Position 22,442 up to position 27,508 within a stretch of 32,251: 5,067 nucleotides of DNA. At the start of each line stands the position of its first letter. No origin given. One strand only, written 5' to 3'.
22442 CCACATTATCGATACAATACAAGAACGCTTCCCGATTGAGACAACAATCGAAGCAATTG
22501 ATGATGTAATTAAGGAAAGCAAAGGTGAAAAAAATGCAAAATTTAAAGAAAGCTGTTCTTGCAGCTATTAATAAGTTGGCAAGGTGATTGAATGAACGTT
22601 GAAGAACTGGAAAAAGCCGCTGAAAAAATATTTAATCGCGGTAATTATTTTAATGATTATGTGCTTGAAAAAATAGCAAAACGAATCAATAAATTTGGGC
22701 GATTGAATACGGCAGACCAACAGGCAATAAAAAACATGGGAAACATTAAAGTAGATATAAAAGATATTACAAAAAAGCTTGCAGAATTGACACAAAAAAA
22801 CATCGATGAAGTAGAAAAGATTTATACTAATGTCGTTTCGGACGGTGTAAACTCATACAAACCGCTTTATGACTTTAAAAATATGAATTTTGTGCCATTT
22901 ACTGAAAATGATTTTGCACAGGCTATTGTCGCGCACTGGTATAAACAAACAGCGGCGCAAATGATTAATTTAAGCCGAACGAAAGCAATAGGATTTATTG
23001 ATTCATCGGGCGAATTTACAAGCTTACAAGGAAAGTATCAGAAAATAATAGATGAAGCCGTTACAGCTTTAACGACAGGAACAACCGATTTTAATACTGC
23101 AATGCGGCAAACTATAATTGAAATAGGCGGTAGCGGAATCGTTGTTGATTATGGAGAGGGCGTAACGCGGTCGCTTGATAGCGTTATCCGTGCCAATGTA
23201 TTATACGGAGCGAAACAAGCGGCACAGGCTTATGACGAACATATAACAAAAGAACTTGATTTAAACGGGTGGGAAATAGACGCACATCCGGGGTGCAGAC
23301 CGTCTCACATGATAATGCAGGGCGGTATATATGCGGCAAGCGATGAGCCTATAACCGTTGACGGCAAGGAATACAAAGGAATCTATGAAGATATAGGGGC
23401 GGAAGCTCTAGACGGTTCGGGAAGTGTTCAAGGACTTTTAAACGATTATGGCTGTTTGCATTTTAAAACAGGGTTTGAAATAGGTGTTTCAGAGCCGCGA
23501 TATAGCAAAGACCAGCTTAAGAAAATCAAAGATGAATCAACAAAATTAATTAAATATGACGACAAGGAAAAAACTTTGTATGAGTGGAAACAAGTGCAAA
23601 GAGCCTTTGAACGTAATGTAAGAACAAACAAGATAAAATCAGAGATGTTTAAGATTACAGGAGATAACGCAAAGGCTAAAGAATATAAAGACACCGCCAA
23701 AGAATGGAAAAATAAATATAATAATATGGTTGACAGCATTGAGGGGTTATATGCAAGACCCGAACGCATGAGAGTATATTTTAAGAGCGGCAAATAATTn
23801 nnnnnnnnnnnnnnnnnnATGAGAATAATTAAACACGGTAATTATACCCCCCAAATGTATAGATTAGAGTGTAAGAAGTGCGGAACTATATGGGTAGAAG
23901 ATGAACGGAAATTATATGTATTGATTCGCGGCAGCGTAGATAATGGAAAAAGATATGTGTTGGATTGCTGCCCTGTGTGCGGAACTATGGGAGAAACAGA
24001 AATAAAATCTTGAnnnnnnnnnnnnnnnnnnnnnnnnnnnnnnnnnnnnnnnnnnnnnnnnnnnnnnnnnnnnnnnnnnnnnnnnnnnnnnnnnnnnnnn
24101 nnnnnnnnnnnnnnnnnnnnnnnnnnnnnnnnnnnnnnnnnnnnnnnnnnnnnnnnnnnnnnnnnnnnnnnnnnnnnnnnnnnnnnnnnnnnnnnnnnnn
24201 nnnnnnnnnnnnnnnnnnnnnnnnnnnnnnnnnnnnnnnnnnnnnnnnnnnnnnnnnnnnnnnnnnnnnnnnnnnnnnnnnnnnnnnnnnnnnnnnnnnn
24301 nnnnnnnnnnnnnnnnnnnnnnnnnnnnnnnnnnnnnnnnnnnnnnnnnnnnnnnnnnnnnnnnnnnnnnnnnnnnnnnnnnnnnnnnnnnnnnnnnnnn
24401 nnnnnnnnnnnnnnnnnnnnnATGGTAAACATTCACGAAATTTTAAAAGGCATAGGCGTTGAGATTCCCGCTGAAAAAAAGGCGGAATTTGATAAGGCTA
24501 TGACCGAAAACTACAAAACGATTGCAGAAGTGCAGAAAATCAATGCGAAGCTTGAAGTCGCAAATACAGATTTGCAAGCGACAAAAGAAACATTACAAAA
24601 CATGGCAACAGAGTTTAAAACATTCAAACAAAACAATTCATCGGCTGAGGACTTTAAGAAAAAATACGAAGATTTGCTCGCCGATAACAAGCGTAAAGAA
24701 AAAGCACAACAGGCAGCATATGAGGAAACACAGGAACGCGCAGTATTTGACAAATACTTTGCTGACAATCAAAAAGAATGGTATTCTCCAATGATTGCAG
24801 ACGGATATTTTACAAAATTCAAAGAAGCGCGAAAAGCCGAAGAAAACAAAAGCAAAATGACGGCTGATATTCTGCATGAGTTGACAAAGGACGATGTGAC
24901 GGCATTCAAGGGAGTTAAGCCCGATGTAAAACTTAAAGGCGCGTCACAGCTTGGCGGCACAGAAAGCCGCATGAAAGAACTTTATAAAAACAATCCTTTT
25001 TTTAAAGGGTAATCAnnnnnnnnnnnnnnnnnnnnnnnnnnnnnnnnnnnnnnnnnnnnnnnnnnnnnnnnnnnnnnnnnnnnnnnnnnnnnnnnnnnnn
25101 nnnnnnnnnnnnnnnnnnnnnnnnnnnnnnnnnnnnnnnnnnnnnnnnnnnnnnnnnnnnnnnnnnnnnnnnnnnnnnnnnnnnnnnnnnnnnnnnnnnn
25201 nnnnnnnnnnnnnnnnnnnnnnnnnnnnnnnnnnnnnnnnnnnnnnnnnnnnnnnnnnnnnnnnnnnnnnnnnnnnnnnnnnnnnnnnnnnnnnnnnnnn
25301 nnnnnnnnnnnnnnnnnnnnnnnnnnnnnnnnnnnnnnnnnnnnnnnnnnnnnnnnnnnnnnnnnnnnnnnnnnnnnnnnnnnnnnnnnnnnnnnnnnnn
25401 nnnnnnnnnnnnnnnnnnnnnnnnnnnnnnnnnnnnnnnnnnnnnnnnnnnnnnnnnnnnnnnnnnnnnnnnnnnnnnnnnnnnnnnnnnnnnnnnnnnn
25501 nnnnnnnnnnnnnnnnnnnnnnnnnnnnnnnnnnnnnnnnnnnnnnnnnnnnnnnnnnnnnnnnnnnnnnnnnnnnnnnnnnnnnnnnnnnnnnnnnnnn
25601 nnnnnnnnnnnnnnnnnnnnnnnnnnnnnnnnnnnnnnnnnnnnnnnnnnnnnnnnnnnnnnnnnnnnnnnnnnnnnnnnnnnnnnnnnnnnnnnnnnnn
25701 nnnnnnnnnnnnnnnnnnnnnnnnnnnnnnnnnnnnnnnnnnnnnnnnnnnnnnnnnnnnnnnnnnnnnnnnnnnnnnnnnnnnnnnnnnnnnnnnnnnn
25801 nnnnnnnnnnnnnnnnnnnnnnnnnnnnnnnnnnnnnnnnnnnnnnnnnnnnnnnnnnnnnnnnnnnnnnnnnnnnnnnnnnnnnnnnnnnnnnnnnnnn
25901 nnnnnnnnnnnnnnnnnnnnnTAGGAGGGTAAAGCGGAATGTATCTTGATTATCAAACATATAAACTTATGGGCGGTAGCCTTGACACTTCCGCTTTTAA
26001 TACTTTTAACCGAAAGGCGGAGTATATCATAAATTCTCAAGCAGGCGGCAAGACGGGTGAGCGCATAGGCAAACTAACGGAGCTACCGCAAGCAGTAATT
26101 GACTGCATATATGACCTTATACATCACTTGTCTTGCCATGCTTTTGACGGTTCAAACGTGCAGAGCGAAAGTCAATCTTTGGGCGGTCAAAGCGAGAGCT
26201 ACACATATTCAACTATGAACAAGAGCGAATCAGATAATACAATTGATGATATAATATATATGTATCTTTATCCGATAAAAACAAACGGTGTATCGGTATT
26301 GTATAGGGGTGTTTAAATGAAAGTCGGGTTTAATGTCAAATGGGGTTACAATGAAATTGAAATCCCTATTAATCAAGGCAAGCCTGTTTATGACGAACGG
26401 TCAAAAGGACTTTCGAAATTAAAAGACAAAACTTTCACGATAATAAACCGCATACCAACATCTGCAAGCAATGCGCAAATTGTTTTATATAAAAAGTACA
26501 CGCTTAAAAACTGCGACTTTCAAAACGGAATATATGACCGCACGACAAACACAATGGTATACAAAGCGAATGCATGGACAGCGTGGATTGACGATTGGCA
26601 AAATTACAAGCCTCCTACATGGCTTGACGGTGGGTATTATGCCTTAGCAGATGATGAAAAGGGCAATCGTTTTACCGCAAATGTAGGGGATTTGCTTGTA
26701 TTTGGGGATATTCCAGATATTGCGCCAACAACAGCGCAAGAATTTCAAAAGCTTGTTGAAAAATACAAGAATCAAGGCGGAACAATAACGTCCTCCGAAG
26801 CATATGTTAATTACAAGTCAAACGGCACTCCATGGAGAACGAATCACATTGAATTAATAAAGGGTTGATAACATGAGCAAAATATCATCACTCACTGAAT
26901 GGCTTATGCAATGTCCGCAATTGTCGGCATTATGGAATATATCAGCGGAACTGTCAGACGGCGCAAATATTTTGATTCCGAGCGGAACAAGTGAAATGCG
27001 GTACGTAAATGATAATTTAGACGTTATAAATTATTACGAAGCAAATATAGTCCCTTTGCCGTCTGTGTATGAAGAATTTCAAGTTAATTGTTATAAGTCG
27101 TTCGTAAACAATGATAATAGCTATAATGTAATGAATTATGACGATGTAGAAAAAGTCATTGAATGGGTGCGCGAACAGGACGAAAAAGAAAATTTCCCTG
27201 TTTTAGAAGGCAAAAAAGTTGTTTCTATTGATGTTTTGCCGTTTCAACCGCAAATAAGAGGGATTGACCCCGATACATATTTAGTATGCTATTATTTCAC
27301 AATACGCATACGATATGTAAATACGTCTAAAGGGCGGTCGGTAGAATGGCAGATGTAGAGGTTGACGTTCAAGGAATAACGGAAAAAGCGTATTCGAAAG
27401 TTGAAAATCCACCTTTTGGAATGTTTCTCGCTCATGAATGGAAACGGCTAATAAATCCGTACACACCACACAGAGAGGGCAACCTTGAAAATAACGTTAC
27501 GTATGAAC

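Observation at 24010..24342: Non-coding island in the head module: two twin consensus promoters, two terminated small RNAs and a tRNA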

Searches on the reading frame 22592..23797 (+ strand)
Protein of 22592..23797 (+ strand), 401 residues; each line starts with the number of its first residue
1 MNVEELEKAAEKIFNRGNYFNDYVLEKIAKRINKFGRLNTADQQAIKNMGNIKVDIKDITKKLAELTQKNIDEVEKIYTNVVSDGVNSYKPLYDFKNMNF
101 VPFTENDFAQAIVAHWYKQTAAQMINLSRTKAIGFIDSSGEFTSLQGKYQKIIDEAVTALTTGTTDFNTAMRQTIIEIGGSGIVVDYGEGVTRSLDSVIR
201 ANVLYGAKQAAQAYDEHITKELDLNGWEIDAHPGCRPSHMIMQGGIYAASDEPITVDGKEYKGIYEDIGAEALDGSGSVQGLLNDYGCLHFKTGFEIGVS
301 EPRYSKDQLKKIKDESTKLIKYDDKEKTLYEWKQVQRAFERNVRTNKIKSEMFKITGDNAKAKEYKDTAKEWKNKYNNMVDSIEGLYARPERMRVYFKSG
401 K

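Call 13: search_protein_families(library=phrogs, proteins=[window:22592-23797:+])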
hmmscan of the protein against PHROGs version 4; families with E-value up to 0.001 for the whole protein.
window:22592-23797:+ (401 aa): 1 family
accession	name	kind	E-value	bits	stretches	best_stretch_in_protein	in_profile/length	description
phrog_581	-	head and packaging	2.1e-44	153.5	1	1-396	20-382/564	minor head protein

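Call 16: find_related_loci(query=window:22592-23797:+, collection=viral_contigs, flank=4000)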
Query window:22592-23797:+ (401 aa) in viral_contigs; peptide patterns used: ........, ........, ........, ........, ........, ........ (x = any residue, [..] = any of these).
34 stretches matched a pattern, but none encodes a relative of the query by tblastn (E <= 1e-3).

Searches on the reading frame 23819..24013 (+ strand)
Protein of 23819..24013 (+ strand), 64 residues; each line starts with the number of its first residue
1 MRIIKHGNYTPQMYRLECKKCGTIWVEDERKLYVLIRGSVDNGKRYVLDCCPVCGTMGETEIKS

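Call 13: search_protein_families(library=phrogs, proteins=[window:23819-24013:+])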
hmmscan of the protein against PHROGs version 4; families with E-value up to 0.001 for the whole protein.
window:23819-24013:+ (64 aa): 1 family
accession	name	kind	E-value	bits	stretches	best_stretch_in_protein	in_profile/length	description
phrog_2834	-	unknown function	0.00018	22.3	1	1-56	1-57/78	-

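Call 76: search_protein_families(library=ncbifam, proteins=[window:23819-24013:+], max_evalue=0.1)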
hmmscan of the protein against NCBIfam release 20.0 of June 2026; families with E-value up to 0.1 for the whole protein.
window:23819-24013:+ (64 aa): 1 family
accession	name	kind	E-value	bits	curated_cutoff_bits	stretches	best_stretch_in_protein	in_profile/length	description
TIGR04165.1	methano_modCys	hypoth_equivalog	0.062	13.6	60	0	13-26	34-47/50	TIGR04165 family Cys-rich peptide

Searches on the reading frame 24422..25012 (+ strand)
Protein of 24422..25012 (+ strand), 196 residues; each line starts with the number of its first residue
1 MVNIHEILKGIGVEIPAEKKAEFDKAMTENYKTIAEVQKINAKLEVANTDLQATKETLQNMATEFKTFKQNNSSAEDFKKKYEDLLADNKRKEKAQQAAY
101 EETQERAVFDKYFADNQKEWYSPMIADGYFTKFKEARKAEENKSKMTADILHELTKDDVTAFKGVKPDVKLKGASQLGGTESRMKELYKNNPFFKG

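Call 13: search_protein_families(library=phrogs, proteins=[window:24422-25012:+])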
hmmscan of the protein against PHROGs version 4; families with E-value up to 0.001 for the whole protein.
window:24422-25012:+ (196 aa): 0 families

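Call 58: find_encoding_contigs(protein=window:24422-25012:+, flank=3000, max_places=10)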
Protein window:24422-25012:+ (196 aa): 8 contigs read that carry it; 5 places shown.
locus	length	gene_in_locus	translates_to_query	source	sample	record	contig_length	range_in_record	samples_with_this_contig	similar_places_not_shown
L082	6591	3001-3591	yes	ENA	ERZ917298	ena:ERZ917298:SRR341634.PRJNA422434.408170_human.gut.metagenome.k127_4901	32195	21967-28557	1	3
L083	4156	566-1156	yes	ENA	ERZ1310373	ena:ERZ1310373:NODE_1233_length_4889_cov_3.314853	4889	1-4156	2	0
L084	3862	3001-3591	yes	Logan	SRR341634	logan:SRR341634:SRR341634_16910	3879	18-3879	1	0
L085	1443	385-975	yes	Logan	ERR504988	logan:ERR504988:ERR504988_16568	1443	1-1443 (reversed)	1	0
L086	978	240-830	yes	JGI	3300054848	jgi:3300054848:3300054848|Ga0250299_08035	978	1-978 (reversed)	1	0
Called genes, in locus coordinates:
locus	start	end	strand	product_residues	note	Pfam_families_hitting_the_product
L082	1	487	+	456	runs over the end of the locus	-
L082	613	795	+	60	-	-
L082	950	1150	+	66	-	-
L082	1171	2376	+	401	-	PF06152:Phage_min_cap2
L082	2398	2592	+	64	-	-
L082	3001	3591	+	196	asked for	-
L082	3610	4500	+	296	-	-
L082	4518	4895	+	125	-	-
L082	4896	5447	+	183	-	-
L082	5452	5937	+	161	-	-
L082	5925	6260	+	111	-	PF11114:Minor_capsid_2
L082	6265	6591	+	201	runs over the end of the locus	-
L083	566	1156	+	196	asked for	-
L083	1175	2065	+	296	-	-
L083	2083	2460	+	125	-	-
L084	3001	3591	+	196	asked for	-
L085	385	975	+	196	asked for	-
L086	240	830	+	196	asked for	-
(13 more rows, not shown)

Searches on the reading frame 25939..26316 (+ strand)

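Call 48: search_protein_families(library=phrogs, proteins=[window:25939-26316:+], max_evalue=0.001)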
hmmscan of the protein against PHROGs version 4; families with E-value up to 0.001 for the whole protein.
window:25939-26316:+ (125 aa): 1 family
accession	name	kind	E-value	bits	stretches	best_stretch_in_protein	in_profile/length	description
phrog_541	-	connector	2e-08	35.2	1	1-124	2-125/129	head-tail adaptor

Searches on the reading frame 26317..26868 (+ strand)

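Call 48: search_protein_families(library=phrogs, proteins=[window:26317-26868:+], max_evalue=0.001)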
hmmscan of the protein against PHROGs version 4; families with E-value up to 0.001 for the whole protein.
window:26317-26868:+ (183 aa): 1 family
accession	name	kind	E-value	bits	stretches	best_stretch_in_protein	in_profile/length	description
phrog_3366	-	unknown function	2.7e-07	31.9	1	37-163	4-123/137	-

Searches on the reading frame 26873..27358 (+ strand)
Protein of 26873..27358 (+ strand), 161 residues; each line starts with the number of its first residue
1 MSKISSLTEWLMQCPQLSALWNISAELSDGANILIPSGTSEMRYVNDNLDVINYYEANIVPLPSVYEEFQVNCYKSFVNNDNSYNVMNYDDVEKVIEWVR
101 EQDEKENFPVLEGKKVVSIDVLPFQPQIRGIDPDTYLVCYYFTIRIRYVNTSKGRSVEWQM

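Call 48: search_protein_families(library=phrogs, proteins=[window:26873-27358:+], max_evalue=0.001)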
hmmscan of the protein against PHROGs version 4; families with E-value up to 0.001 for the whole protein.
window:26873-27358:+ (161 aa): 1 family
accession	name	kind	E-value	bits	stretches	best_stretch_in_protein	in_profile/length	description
phrog_3266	-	connector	2.4e-08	34.9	1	78-149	70-139/142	tail completion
